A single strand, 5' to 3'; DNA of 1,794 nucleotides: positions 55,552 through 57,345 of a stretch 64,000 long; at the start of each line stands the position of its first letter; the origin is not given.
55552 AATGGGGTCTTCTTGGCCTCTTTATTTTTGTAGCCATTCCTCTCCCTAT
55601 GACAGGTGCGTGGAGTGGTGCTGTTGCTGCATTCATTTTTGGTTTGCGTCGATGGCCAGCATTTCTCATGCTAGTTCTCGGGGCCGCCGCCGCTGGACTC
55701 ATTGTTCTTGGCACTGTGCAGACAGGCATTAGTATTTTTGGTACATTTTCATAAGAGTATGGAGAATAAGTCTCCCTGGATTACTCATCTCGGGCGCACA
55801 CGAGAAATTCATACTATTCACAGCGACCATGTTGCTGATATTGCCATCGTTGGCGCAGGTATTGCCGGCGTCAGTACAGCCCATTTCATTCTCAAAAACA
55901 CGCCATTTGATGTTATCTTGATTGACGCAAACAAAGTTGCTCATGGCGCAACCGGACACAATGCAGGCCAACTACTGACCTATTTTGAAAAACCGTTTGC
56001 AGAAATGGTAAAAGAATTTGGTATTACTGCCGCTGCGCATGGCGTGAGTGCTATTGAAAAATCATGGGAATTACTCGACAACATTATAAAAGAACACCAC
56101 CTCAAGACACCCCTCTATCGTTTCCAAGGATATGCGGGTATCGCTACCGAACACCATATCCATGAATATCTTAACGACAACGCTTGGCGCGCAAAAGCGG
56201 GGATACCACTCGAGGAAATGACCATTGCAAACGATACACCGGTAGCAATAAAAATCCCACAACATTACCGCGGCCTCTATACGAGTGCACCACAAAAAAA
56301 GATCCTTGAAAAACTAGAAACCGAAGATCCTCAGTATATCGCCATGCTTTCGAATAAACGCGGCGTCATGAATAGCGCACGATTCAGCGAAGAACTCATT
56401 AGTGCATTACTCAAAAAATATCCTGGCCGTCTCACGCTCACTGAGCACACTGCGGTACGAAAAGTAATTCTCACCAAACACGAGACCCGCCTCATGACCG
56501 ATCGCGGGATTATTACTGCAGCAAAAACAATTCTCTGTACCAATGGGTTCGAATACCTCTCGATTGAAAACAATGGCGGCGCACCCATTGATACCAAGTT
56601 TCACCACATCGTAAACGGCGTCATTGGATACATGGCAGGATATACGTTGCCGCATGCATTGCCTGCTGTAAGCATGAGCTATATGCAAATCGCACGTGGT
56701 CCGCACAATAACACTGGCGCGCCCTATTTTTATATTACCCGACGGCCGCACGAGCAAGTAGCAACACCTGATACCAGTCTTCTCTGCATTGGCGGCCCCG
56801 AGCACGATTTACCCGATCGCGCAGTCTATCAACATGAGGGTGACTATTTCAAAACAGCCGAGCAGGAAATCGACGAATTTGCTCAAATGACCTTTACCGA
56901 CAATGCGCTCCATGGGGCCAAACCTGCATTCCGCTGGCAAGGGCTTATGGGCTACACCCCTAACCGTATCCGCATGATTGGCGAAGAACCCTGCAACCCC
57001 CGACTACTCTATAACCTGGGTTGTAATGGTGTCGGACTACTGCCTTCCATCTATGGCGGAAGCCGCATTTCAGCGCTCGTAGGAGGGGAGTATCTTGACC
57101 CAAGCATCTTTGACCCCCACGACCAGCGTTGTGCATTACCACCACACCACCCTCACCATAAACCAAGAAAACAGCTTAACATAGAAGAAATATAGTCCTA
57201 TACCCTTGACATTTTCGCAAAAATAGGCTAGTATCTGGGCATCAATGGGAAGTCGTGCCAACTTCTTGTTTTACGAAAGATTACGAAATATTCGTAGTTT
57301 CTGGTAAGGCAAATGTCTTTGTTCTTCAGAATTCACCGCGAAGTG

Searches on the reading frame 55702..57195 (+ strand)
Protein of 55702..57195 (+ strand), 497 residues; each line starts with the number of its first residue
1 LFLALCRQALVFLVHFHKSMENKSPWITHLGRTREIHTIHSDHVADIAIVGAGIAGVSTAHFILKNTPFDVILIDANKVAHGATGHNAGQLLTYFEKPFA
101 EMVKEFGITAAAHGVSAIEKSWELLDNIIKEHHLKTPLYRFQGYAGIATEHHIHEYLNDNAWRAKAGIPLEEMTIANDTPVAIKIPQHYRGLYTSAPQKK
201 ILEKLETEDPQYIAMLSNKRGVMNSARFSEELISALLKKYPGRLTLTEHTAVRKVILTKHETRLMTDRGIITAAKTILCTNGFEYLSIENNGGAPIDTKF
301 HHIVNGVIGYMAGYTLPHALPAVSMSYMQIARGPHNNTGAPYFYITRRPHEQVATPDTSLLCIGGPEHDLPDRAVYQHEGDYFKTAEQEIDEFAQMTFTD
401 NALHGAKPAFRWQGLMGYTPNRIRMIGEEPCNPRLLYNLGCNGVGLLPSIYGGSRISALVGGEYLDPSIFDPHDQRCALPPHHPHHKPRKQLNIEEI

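Call 9: search_protein_families(library=pfam, max_evalue=1, proteins=[window:55702-57195:+])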
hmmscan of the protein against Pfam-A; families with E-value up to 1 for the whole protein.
window:55702-57195:+ (497 aa): 11 families
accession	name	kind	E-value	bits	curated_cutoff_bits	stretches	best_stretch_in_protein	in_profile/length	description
PF01266.30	DAO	-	3.1e-26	93.2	27.9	1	46-455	1-349/353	FAD dependent oxidoreductase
PF01946.23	Thi4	-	9.7e-07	28.7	26.2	1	43-114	16-88/235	Thi4 family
PF13450.12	NAD_binding_8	-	0.00033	21.3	21.9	1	49-79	1-30/68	NAD(P)-binding Rossmann-like domain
PF13454.12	NAD_binding_9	-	0.0012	19.3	21.8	1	48-82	1-38/155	FAD-NAD(P)-binding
PF07992.20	Pyr_redox_2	-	0.0016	18.4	26.1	1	46-82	2-37/291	Pyridine nucleotide-disulphide oxidoreductase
PF00890.30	FAD_binding_2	-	0.017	14.7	20.4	1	46-85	1-39/414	FAD binding domain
PF03721.20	UDPG_MGDP_dh_N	-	0.072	13.1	27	1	46-119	2-71/187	UDP-glucose/GDP-mannose dehydrogenase family, NAD binding domain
PF03486.20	HI0933_like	-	0.11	12.3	50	0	46-78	2-33/244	HI0933-like protein Rossmann domain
PF13797.11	Post_transc_reg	-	0.15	12.3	25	1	135-173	15-52/83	Post-transcriptional regulator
PF21799.2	MurD-like_N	-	0.21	12.3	27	1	46-80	2-35/88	Mur ligase MurD-like, N-terminal domain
PF05834.18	Lycopene_cycl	-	0.27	10.7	23.4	1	46-77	1-33/380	Lycopene cyclase protein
